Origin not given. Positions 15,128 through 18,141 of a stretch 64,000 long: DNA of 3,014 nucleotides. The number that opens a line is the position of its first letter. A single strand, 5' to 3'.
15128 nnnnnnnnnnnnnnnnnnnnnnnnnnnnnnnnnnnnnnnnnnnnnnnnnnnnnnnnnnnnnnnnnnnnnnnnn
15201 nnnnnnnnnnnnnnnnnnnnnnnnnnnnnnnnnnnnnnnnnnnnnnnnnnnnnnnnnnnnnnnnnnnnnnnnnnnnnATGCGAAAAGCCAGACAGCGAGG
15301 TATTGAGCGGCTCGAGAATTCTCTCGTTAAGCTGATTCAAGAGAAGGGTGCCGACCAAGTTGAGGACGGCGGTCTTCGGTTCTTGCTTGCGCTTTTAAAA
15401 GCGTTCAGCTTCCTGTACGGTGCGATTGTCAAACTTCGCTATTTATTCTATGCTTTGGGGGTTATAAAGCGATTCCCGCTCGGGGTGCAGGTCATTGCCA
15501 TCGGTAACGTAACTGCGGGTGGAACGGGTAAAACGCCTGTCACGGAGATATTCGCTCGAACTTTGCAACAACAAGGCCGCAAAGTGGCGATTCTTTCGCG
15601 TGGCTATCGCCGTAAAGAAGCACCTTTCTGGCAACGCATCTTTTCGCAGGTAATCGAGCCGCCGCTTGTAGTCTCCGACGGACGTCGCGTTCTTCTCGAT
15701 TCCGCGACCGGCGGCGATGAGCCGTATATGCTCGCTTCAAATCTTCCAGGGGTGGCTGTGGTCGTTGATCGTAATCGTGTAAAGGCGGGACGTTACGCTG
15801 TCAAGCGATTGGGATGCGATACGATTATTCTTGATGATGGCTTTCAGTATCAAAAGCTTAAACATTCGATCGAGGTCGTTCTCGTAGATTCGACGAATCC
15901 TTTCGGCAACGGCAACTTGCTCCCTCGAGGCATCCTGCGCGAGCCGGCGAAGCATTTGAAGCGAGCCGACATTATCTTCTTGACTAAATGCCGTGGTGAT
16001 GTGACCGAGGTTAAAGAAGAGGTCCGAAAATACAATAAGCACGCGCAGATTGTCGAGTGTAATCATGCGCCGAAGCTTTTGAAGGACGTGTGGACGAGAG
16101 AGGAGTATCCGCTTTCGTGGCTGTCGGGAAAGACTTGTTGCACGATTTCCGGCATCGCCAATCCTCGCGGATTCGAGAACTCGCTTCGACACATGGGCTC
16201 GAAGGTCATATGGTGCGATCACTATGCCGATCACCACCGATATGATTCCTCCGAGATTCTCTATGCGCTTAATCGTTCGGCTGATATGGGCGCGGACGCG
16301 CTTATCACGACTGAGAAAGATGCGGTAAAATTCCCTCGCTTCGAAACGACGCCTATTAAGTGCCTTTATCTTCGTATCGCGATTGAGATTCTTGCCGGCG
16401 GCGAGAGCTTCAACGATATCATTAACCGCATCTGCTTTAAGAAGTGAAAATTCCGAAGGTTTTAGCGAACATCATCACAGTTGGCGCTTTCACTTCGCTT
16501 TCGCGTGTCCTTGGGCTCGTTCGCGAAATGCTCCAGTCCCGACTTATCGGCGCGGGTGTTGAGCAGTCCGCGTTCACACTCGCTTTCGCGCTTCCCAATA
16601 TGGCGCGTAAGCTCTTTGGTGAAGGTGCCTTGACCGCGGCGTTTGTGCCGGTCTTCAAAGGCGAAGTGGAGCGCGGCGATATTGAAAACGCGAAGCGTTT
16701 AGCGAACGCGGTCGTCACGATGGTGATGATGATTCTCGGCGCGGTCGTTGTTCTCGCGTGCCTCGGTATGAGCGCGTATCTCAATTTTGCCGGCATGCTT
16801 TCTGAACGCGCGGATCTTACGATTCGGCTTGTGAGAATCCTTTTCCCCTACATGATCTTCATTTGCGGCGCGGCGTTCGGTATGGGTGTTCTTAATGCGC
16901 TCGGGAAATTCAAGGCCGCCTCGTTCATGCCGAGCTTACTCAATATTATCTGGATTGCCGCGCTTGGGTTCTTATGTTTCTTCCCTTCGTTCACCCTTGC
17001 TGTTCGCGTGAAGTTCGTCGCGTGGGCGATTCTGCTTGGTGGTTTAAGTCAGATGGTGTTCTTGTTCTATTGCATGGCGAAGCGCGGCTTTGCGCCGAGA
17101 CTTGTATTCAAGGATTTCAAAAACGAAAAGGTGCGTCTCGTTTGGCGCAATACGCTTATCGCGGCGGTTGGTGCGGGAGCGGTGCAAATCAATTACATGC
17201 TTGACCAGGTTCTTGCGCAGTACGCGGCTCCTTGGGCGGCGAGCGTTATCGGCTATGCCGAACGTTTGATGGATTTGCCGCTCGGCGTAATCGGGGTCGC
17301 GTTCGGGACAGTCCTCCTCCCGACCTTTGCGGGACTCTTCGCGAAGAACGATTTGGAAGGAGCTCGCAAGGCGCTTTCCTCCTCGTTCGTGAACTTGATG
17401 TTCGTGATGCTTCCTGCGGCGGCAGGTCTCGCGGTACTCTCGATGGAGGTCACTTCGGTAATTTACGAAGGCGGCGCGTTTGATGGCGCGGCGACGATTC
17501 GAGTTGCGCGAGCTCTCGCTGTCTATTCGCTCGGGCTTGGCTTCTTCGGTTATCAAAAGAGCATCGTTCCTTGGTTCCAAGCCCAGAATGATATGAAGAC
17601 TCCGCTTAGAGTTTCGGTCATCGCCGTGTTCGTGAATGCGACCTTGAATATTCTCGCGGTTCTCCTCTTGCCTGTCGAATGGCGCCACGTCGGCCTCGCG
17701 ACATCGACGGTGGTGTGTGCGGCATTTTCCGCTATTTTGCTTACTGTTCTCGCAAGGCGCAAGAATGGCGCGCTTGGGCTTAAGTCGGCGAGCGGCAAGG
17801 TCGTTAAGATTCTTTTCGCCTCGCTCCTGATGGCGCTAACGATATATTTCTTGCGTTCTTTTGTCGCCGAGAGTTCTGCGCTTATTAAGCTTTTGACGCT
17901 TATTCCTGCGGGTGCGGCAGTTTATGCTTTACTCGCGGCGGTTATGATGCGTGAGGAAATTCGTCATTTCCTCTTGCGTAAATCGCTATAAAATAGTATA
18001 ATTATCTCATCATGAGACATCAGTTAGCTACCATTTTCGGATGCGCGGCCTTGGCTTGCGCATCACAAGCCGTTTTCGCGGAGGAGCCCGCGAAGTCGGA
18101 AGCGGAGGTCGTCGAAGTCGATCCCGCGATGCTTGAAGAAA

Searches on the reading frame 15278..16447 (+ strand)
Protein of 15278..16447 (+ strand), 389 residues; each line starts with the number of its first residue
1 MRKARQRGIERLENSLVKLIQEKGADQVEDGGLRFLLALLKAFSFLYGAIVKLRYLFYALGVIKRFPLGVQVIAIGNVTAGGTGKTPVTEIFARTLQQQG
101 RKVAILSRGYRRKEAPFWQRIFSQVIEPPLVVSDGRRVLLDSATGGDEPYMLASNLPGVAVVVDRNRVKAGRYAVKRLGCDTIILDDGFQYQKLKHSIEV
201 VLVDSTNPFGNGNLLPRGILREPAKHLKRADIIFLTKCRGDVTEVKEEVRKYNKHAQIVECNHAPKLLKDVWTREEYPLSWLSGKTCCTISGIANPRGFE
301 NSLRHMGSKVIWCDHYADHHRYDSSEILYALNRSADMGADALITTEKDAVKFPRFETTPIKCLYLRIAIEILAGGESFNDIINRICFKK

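Call 62: search_protein_families(library=pfam, proteins=[window:15278-16447:+], max_evalue=0.00001)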
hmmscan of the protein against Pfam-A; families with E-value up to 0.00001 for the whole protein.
window:15278-16447:+ (389 aa): 1 family
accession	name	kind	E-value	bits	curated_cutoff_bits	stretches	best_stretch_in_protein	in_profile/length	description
PF02606.20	LpxK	-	2e-86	290.5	27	1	38-383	3-324/328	Tetraacyldisaccharide-1-P 4'-kinase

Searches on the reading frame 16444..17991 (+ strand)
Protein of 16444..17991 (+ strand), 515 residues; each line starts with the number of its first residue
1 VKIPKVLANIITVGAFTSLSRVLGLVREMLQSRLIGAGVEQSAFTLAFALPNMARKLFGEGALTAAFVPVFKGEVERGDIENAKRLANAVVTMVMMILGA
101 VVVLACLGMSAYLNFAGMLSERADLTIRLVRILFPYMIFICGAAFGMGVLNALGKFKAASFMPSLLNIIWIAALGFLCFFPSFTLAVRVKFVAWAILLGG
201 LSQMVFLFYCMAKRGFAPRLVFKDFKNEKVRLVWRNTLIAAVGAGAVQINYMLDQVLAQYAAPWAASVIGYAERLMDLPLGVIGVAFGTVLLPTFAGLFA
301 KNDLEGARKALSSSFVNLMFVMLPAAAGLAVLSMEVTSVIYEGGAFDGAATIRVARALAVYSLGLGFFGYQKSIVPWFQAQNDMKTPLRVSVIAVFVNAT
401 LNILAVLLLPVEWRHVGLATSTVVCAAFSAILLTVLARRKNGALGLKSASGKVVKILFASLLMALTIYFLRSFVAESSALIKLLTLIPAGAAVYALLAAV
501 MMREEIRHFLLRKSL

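Call 62: search_protein_families(library=pfam, proteins=[window:16444-17991:+], max_evalue=0.00001)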
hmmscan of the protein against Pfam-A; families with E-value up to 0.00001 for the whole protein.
window:16444-17991:+ (515 aa): 1 family
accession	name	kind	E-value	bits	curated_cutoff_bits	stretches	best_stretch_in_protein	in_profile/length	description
PF03023.19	MurJ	-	4e-93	312.9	27.4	1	33-484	3-446/451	Lipid II flippase MurJ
